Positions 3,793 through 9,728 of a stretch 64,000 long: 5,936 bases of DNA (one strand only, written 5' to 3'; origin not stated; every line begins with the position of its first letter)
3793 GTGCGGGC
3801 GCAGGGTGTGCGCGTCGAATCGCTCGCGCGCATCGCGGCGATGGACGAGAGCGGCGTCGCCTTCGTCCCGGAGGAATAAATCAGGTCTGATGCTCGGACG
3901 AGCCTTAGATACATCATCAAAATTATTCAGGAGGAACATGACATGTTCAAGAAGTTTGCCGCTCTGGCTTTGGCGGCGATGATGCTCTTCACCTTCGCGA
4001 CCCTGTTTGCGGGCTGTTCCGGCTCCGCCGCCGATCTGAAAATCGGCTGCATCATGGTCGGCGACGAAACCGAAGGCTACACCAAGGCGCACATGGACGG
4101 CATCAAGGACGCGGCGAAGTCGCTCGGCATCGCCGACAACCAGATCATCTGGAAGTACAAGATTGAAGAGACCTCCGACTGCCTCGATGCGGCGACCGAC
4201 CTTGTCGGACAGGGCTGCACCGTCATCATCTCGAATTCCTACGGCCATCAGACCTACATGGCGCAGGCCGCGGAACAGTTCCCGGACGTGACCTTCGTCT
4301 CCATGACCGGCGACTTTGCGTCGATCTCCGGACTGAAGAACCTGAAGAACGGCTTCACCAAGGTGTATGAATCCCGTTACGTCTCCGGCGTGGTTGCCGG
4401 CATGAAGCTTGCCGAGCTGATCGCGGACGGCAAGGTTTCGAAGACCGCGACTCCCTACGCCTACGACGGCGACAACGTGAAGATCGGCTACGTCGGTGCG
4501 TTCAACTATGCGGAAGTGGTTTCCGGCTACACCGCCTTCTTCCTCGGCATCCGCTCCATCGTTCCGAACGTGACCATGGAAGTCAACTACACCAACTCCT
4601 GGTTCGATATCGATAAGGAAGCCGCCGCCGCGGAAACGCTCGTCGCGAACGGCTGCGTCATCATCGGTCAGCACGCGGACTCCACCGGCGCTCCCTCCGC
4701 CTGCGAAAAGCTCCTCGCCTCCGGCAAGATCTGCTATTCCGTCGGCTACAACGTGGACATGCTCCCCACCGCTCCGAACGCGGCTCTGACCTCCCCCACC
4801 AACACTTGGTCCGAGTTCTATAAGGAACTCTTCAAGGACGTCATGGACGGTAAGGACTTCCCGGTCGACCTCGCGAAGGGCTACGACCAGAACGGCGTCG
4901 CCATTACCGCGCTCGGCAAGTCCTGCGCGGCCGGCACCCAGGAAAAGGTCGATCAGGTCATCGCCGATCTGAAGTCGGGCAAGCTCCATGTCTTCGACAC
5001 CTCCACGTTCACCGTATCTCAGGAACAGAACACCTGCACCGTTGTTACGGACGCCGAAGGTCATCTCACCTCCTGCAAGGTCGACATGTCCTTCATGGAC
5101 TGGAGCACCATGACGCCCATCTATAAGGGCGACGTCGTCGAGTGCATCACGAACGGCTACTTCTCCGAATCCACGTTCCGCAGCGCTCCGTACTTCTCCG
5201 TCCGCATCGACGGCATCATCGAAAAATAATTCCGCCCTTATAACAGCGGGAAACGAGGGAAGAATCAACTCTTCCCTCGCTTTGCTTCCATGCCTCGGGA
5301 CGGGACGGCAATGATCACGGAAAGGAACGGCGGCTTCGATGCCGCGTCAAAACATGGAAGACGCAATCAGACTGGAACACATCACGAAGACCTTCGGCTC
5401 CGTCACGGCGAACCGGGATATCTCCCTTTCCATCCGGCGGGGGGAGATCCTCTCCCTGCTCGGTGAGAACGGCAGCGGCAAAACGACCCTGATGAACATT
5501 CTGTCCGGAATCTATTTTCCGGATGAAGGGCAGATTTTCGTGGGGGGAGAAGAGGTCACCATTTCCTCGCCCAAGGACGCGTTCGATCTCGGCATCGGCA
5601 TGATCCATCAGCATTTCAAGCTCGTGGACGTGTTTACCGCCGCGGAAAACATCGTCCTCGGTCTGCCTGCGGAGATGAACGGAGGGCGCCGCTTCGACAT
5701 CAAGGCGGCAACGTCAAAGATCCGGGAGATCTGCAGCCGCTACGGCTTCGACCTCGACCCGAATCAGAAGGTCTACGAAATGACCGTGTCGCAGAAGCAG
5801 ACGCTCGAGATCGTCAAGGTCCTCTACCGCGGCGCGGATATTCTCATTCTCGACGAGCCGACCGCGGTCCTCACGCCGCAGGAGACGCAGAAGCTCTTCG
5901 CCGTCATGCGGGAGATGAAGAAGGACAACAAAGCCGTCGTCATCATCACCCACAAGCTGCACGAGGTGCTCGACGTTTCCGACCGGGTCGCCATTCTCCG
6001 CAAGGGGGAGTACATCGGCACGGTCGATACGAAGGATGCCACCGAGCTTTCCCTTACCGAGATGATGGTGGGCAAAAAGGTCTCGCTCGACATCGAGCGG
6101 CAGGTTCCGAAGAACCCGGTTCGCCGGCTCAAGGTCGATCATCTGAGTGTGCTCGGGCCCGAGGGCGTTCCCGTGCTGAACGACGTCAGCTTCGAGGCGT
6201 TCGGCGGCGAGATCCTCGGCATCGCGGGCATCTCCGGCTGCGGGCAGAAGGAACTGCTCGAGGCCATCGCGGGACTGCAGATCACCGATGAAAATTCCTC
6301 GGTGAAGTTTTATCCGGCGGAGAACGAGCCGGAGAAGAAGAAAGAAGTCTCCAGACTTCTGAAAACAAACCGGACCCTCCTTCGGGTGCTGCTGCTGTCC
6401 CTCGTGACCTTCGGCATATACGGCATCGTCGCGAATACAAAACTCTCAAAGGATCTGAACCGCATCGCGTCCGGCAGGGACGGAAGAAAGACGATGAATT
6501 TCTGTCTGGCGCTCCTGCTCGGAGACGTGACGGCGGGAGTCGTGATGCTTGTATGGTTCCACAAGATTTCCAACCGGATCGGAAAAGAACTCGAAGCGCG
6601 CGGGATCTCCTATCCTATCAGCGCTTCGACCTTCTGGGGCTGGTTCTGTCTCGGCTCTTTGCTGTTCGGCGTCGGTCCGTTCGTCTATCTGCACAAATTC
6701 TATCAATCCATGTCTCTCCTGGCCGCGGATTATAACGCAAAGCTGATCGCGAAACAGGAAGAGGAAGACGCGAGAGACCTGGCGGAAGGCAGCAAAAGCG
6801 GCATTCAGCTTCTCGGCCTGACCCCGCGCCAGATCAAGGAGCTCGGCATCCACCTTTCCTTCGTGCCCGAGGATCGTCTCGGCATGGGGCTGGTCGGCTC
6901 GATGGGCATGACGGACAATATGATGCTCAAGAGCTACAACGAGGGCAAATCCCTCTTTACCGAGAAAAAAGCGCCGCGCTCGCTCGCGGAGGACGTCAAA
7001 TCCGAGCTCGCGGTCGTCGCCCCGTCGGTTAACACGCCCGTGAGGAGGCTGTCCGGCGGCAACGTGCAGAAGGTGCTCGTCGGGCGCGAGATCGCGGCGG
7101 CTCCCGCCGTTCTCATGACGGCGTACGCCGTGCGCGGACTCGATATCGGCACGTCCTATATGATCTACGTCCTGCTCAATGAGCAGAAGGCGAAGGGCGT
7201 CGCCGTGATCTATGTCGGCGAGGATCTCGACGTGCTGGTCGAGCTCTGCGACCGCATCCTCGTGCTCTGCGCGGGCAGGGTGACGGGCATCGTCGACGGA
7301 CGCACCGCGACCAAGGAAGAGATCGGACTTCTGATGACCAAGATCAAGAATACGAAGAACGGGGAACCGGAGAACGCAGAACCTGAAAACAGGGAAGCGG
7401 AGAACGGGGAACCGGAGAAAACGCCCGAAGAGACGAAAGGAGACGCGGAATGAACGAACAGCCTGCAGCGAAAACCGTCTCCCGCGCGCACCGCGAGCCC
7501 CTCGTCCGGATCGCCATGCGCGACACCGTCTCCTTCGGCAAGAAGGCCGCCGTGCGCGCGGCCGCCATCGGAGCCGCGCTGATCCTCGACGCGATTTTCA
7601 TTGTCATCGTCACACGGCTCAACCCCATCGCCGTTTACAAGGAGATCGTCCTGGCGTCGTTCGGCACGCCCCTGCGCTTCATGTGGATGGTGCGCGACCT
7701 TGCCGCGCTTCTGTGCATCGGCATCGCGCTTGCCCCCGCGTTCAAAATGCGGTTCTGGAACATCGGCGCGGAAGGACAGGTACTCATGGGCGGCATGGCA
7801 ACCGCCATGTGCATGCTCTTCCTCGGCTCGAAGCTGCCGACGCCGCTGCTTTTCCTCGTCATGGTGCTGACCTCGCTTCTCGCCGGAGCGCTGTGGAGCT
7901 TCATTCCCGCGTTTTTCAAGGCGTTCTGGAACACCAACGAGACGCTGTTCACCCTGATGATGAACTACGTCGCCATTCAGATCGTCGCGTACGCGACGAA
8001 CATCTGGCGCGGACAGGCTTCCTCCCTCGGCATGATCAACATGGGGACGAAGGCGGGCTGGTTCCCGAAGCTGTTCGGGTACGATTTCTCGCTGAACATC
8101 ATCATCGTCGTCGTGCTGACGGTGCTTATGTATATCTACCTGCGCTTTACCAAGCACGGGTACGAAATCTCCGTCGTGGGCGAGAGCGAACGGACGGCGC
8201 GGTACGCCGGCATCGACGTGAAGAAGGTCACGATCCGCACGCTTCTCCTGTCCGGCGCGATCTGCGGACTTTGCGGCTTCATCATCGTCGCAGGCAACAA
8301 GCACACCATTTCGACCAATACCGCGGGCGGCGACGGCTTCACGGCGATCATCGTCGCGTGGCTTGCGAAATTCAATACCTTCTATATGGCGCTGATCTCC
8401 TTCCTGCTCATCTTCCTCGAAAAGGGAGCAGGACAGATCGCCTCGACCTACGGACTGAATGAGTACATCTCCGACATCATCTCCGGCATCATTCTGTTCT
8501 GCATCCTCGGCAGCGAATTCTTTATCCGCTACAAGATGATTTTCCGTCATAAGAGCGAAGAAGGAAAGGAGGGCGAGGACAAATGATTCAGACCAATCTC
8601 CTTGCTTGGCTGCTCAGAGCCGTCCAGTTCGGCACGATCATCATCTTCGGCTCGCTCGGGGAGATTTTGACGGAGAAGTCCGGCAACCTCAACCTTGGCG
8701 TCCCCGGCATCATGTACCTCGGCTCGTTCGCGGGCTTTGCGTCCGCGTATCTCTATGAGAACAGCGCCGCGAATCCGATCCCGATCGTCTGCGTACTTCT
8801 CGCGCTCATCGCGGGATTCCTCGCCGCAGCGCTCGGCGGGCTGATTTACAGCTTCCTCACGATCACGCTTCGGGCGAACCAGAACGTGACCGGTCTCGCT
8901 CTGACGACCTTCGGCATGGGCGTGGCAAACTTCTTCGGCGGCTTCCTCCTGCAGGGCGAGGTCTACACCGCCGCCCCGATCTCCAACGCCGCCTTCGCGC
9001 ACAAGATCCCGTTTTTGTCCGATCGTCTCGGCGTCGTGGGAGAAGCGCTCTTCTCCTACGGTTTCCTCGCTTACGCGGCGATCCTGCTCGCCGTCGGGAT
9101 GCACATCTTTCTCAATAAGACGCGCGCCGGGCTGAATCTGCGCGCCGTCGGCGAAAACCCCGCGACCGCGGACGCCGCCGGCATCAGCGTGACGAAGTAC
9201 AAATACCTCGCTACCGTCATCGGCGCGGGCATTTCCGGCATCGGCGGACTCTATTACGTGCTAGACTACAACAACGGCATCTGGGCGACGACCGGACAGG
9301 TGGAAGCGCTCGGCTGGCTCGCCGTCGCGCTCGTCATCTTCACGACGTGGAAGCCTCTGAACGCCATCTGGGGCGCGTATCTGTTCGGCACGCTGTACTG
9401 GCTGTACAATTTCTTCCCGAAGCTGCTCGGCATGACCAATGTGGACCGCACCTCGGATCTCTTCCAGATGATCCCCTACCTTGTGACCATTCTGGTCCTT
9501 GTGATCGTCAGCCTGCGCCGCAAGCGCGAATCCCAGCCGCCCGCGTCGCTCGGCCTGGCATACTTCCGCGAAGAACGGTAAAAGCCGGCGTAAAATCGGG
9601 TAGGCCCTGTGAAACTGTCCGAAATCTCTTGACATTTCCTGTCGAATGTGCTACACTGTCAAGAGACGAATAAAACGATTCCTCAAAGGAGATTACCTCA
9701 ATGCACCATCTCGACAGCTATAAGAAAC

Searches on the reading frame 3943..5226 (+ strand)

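Call 13: search_protein_families(library=pfam, proteins=[window:3943-5226:+], max_evalue=0.001)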
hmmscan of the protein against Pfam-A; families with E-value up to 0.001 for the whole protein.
window:3943-5226:+ (428 aa): 1 family
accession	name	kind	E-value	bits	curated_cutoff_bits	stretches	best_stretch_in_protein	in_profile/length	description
PF02608.20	Bmp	-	3e-24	86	24.1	1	44-321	15-268/301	ABC transporter substrate-binding protein PnrA-like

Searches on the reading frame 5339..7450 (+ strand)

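Call 13: search_protein_families(library=pfam, proteins=[window:5339-7450:+], max_evalue=0.001)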
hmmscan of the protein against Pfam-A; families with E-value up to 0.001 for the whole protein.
window:5339-7450:+ (704 aa): 3 families
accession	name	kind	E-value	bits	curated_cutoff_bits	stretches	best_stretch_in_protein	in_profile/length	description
PF00005.33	ABC_tran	-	3.7e-37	128.4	25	1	26-176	2-137/137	ABC transporter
PF14018.11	DUF4234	-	4.4e-19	68.8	25.3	1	345-415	1-69/70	Domain of unknown function (DUF4234)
PF13304.12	AAA_21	-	2.5e-05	24.9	27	0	39-73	3-37/304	AAA domain, putative AbiEii toxin, Type IV TA system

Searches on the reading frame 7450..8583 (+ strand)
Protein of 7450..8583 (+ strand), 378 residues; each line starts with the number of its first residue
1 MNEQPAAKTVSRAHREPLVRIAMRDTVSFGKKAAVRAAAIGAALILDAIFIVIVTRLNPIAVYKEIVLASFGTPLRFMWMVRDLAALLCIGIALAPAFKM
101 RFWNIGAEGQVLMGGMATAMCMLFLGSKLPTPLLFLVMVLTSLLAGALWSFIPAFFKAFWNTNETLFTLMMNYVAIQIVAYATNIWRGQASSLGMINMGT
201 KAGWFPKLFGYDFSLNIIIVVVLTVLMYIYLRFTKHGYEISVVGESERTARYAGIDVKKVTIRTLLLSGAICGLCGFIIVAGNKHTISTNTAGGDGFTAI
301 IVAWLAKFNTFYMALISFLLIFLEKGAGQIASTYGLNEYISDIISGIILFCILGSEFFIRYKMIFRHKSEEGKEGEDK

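Call 13: search_protein_families(library=pfam, proteins=[window:7450-8583:+], max_evalue=0.001)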
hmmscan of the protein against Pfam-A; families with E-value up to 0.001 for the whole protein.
window:7450-8583:+ (378 aa): 1 family
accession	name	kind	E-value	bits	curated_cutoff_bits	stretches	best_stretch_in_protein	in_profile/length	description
PF02653.21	BPD_transp_2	-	1.4e-31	110.1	26.8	1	87-353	12-269/269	Branched-chain amino acid transport system / permease component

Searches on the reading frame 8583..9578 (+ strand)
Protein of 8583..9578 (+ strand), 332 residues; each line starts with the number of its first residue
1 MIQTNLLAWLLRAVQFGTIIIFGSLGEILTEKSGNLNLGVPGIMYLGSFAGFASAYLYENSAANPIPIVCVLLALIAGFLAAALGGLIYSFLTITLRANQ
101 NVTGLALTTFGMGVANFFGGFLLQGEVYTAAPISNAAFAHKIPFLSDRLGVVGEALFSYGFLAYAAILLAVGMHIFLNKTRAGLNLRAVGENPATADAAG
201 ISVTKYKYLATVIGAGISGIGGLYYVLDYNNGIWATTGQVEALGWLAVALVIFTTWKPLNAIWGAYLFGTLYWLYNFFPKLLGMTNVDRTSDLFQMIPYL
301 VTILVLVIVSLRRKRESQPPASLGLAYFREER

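Call 13: search_protein_families(library=pfam, proteins=[window:8583-9578:+], max_evalue=0.001)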
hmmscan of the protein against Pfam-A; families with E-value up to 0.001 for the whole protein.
window:8583-9578:+ (332 aa): 1 family
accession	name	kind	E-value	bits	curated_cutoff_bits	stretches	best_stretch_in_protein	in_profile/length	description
PF02653.21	BPD_transp_2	-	7.8e-34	117.5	26.8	1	15-306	7-269/269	Branched-chain amino acid transport system / permease component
